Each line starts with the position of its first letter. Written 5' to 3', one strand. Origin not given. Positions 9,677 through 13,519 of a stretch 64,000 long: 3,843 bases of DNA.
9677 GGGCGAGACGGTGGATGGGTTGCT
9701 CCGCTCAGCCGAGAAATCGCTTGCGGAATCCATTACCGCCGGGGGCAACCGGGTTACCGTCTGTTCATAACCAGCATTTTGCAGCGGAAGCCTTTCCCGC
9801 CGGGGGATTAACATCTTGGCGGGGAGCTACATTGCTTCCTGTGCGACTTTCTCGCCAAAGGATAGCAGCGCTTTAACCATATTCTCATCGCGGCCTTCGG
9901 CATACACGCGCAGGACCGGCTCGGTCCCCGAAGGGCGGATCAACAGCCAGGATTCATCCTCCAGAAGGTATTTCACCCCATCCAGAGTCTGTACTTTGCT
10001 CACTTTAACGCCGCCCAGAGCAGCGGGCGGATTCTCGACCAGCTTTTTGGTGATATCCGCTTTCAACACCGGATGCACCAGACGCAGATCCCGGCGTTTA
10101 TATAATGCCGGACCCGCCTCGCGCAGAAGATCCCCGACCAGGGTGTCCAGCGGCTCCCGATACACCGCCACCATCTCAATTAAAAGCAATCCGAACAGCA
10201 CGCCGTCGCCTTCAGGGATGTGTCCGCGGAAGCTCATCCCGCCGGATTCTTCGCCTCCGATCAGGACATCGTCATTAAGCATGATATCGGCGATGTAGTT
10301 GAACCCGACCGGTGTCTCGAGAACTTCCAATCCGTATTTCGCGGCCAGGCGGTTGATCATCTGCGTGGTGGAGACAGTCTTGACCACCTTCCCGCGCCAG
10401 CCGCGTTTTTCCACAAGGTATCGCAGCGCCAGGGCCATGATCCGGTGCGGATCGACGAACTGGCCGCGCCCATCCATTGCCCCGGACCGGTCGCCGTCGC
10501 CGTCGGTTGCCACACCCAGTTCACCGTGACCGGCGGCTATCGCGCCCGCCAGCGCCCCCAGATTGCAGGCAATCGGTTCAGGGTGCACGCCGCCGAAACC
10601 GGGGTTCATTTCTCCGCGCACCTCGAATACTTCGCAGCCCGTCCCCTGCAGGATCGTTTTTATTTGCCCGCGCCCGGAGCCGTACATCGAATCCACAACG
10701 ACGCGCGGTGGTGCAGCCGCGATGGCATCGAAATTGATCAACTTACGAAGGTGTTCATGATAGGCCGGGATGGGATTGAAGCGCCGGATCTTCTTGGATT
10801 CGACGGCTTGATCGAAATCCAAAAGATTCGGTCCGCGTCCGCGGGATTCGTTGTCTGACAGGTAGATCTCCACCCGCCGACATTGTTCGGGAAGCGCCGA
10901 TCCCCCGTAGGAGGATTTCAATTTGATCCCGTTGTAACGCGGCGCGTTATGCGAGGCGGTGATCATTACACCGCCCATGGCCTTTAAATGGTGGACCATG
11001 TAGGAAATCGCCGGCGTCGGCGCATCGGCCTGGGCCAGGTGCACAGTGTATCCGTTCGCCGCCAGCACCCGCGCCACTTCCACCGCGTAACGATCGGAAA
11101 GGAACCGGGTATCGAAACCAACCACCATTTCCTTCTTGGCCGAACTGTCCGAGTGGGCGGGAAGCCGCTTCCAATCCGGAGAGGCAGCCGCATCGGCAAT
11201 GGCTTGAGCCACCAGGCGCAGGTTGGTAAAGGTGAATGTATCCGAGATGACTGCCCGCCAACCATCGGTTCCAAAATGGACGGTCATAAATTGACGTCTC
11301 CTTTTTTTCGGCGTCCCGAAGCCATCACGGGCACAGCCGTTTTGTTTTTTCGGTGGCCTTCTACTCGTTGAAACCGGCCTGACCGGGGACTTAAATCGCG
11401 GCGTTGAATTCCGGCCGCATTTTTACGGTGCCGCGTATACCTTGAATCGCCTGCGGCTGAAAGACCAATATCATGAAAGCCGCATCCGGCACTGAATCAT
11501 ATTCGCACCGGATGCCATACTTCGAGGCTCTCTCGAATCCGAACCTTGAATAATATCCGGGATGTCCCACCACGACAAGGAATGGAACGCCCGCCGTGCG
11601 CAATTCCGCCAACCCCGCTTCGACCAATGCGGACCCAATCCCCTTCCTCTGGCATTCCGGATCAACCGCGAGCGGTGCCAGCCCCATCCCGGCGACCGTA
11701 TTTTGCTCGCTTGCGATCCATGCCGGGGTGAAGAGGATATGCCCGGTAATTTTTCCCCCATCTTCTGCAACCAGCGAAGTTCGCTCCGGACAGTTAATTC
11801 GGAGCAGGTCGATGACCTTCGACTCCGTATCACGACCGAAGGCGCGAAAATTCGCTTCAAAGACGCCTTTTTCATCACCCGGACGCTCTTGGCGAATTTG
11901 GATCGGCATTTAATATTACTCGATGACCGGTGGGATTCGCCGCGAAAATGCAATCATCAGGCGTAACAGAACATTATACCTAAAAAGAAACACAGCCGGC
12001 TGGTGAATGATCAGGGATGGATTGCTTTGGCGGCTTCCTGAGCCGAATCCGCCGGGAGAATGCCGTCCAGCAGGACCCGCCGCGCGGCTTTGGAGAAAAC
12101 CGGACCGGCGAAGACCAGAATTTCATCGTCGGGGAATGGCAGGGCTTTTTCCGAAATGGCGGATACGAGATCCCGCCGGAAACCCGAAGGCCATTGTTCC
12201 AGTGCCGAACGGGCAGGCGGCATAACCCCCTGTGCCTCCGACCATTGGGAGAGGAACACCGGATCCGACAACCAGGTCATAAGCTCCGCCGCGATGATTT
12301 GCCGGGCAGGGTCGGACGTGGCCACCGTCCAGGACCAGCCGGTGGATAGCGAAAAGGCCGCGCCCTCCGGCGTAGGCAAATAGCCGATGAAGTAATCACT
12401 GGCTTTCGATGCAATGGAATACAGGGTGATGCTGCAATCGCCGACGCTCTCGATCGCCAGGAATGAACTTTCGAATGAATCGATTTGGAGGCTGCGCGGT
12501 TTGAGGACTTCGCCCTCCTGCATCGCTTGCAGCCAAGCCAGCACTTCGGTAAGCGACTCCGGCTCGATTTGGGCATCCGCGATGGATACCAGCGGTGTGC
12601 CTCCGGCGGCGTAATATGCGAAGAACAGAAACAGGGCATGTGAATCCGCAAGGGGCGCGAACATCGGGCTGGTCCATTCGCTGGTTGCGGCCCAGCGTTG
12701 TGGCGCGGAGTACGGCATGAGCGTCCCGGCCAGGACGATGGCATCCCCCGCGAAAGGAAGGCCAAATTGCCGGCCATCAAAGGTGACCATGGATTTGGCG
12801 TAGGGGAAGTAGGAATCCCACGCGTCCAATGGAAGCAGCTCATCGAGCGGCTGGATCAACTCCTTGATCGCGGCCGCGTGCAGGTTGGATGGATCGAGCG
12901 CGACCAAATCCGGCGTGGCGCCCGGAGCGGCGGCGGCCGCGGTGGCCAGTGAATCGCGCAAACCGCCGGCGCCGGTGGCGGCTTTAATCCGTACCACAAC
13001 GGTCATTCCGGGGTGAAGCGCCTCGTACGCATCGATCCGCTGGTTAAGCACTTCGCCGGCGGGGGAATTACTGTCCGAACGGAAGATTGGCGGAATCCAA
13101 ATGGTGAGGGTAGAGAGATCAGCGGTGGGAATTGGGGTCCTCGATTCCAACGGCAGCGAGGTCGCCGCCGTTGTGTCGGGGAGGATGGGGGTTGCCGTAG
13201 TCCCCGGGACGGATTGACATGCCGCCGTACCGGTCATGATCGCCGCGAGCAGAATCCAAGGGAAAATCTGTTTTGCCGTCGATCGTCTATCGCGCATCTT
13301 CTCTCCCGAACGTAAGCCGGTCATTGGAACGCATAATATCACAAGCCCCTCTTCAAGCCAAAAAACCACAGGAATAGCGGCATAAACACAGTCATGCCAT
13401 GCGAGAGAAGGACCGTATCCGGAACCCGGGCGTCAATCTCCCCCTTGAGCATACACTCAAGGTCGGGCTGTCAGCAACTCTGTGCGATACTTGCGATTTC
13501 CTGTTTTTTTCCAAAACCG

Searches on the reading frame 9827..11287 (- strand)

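Call 50: search_protein_families(library=pfam, proteins=[window:9827-11287:-], max_evalue=0.00001)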
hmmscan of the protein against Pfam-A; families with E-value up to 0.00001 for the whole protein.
window:9827-11287:- (486 aa): 4 families
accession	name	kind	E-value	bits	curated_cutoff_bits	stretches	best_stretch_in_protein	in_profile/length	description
PF02878.22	PGM_PMM_I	-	1e-33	116.4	22.5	1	4-143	3-131/138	Phosphoglucomutase/phosphomannomutase, alpha/beta/alpha domain I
PF02880.22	PGM_PMM_III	-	4.9e-29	101.2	20.7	1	279-388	1-112/115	Phosphoglucomutase/phosphomannomutase, alpha/beta/alpha domain III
PF02879.22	PGM_PMM_II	-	9e-20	71.6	29.3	1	175-275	2-103/103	Phosphoglucomutase/phosphomannomutase, alpha/beta/alpha domain II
PF00408.26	PGM_PMM_IV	-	2.2e-11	44.1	23.1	1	422-474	13-61/68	Phosphoglucomutase/phosphomannomutase, C-terminal domain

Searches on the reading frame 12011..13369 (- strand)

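Call 50: search_protein_families(library=pfam, proteins=[window:12011-13369:-], max_evalue=0.00001)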
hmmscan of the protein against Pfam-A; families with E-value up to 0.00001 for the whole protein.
window:12011-13369:- (452 aa): 2 families
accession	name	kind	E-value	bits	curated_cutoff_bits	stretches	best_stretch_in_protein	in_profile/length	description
PF13416.11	SBP_bac_8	-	3.6e-12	47.1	27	1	110-390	1-266/279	Bacterial extracellular solute-binding protein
PF01547.30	SBP_bac_1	-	9.2e-06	26.3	26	0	102-214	4-115/307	Bacterial extracellular solute-binding protein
